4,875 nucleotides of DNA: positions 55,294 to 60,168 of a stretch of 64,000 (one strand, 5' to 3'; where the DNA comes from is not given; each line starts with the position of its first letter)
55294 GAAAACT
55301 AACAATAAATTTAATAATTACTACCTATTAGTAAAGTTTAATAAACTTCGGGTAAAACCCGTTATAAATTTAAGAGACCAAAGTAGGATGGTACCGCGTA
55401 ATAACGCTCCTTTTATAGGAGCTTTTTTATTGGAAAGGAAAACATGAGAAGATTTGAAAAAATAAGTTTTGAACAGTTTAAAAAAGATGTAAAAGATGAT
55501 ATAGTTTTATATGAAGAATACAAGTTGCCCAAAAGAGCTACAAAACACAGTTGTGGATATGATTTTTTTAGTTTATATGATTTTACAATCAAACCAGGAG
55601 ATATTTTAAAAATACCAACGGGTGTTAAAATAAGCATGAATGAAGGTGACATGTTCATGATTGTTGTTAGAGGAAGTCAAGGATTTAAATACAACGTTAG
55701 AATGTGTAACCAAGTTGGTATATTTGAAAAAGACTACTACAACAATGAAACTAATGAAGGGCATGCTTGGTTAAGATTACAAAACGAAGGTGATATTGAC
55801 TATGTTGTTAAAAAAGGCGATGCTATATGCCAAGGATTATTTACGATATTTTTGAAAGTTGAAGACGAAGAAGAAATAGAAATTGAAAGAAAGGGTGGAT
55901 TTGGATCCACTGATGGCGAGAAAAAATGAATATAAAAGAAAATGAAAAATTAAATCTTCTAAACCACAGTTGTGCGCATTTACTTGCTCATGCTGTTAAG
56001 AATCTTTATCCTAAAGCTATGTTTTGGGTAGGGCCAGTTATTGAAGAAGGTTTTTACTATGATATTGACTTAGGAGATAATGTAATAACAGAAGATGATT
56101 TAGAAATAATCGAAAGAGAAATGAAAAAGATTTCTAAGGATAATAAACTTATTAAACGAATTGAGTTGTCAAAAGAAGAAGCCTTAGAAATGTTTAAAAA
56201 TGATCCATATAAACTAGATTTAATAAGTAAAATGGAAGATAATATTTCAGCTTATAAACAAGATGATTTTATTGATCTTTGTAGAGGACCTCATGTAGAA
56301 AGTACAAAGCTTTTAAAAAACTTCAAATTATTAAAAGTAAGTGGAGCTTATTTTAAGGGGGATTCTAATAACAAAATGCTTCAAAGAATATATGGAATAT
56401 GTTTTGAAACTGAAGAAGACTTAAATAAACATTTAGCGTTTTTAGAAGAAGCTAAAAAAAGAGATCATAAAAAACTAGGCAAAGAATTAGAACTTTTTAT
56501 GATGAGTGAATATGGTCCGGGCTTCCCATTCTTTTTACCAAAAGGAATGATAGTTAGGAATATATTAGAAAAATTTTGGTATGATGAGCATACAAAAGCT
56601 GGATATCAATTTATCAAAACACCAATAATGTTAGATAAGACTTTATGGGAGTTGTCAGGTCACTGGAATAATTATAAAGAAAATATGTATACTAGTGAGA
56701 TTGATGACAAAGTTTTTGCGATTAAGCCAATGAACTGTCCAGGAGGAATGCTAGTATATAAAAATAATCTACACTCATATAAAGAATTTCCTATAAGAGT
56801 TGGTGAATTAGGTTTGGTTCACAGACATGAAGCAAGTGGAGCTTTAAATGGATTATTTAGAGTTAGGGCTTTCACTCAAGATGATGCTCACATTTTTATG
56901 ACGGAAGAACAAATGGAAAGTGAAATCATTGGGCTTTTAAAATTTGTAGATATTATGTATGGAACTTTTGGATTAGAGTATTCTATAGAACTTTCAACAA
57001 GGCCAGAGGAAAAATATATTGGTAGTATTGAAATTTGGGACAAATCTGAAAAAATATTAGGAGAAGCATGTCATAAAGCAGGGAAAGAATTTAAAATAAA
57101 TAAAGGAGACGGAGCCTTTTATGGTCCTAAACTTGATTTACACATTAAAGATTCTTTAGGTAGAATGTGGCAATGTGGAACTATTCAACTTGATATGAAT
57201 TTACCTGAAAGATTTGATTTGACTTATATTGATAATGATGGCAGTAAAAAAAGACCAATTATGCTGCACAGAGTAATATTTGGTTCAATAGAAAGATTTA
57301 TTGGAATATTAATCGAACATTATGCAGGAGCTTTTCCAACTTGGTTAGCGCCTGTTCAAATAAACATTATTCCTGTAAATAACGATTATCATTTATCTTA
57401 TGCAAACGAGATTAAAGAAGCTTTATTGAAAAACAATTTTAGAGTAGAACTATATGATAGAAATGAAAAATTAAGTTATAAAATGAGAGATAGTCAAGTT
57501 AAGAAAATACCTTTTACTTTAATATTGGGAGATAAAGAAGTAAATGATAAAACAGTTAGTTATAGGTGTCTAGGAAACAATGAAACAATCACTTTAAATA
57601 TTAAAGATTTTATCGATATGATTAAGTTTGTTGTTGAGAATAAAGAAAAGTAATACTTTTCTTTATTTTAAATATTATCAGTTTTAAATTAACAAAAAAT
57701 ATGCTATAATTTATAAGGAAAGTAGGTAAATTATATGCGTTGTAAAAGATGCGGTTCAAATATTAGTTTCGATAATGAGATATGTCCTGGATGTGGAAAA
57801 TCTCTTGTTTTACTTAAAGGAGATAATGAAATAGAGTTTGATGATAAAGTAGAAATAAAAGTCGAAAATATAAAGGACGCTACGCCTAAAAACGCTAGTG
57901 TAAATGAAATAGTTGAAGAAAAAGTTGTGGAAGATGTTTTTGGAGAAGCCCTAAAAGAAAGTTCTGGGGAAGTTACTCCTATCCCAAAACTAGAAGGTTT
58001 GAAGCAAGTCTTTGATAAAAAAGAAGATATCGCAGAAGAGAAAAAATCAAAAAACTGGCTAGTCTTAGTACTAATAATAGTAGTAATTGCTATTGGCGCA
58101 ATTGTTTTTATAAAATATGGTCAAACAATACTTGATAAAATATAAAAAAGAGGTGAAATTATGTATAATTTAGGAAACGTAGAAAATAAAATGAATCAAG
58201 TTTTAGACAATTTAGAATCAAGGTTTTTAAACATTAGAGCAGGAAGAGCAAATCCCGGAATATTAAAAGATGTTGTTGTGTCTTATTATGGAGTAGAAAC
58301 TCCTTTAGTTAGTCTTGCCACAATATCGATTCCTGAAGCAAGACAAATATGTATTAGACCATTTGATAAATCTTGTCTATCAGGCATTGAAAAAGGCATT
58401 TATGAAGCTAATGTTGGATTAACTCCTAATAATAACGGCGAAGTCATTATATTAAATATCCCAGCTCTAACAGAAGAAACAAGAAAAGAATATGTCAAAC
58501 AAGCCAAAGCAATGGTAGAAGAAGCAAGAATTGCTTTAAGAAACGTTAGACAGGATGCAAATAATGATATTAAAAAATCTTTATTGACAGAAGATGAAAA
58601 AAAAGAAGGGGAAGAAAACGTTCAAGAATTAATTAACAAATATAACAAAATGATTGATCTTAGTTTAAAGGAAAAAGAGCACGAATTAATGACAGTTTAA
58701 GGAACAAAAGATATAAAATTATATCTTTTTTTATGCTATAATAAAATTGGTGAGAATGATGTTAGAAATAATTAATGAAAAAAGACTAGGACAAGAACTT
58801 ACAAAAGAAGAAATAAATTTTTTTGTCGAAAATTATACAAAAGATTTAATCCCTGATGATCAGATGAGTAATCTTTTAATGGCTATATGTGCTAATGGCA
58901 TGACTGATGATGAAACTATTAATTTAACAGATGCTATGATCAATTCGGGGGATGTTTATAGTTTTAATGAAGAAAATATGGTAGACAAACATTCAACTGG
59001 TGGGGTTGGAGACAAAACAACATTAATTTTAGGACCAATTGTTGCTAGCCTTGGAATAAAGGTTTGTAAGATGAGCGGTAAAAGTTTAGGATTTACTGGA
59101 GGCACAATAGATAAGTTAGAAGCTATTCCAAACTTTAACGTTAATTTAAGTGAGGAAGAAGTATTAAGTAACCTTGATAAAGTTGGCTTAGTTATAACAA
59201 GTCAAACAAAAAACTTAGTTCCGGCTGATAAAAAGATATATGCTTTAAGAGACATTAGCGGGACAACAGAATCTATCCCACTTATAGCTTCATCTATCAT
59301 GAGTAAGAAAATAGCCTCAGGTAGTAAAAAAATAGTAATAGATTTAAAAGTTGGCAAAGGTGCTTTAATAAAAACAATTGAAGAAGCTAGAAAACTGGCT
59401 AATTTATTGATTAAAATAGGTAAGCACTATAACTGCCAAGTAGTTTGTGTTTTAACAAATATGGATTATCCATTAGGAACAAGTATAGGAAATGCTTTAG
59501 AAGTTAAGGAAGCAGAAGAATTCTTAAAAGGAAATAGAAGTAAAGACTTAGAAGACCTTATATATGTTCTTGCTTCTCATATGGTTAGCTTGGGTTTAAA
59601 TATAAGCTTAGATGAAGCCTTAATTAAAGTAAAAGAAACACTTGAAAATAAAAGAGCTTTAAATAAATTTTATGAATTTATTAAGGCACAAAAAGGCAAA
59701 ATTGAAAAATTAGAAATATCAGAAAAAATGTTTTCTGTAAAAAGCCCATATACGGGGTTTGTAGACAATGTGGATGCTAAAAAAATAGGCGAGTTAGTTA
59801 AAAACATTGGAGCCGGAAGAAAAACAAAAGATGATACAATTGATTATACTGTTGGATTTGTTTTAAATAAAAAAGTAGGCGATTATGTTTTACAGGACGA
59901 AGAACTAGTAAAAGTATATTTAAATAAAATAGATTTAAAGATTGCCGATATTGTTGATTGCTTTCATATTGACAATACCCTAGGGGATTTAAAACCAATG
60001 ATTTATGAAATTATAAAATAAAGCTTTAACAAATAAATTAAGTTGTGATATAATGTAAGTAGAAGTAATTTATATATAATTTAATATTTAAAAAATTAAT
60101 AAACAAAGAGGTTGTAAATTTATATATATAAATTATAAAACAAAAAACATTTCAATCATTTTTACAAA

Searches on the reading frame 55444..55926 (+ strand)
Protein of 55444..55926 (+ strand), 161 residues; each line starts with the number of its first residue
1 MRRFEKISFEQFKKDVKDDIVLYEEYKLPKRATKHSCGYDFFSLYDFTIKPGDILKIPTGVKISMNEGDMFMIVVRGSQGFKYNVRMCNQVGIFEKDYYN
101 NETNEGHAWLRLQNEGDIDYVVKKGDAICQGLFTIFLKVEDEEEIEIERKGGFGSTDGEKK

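Call 45: search_protein_families(library=pfam, proteins=[window:55444-55926:+], max_evalue=0.00001)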
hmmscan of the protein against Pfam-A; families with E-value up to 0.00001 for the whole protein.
window:55444-55926:+ (161 aa): 1 family
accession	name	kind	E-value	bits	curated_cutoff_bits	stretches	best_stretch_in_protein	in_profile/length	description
PF00692.24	dUTPase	-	2.4e-09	37.5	22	1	25-156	2-128/129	dUTPase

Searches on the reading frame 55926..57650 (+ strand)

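Call 60: search_protein_families(library=pfam, proteins=[window:55926-57650:+], max_evalue=0.001)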
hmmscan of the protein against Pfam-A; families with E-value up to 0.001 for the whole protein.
window:55926-57650:+ (575 aa): 3 families
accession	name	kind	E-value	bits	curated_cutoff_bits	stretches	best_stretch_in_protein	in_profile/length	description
PF00587.30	tRNA-synt_2b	-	4.4e-45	154.4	29.3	1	255-466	1-179/179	tRNA synthetase class II core domain (G, H, P, S and T)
PF03129.25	HGTP_anticodon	-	5.4e-21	75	21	1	478-567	1-92/94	Anticodon binding domain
PF07973.19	tRNA_SAD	-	1.2e-16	60.8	24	1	108-156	2-44/44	Threonyl and Alanyl tRNA synthetase second additional domain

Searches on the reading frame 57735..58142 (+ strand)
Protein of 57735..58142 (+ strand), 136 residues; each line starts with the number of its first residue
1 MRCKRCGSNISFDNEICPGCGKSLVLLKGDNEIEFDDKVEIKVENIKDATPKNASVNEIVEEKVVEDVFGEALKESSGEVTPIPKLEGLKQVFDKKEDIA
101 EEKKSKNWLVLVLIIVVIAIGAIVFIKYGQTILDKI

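Call 60: search_protein_families(library=pfam, proteins=[window:57735-58142:+], max_evalue=0.001)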
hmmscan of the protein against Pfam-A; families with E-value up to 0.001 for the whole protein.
window:57735-58142:+ (136 aa): 2 families
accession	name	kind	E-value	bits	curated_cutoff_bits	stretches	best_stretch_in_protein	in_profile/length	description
PF13248.11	Zn_ribbon_3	-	8.2e-05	22.4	27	1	2-23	4-25/26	zinc-ribbon domain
PF10005.14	Zn_ribbon_DZR_6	-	0.00052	21.1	23.4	1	2-38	3-39/93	zinc-ribbon domain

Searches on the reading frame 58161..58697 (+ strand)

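Call 60: search_protein_families(library=pfam, proteins=[window:58161-58697:+], max_evalue=0.001)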
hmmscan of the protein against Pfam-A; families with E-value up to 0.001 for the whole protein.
window:58161-58697:+ (179 aa): 1 family
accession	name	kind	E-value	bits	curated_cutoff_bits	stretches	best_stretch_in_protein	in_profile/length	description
PF01765.24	RRF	-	2e-56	190.8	29.7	1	19-177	2-164/164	Ribosome recycling factor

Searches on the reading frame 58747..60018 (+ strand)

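Call 60: search_protein_families(library=pfam, proteins=[window:58747-60018:+], max_evalue=0.001)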
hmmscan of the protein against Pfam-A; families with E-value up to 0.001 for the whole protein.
window:58747-60018:+ (424 aa): 3 families
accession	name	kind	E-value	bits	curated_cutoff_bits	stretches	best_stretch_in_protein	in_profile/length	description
PF00591.27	Glycos_transf_3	-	2.1e-40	139.4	27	1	76-304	2-252/253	Glycosyl transferase family, a/b domain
PF02885.22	Glycos_trans_3N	-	6.3e-19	67.9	26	1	7-68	2-63/63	Glycosyl transferase family, helical bundle domain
PF07831.19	PYNP_C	-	1.2e-17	63.8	27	1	338-395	1-58/75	Pyrimidine nucleoside phosphorylase C-terminal domain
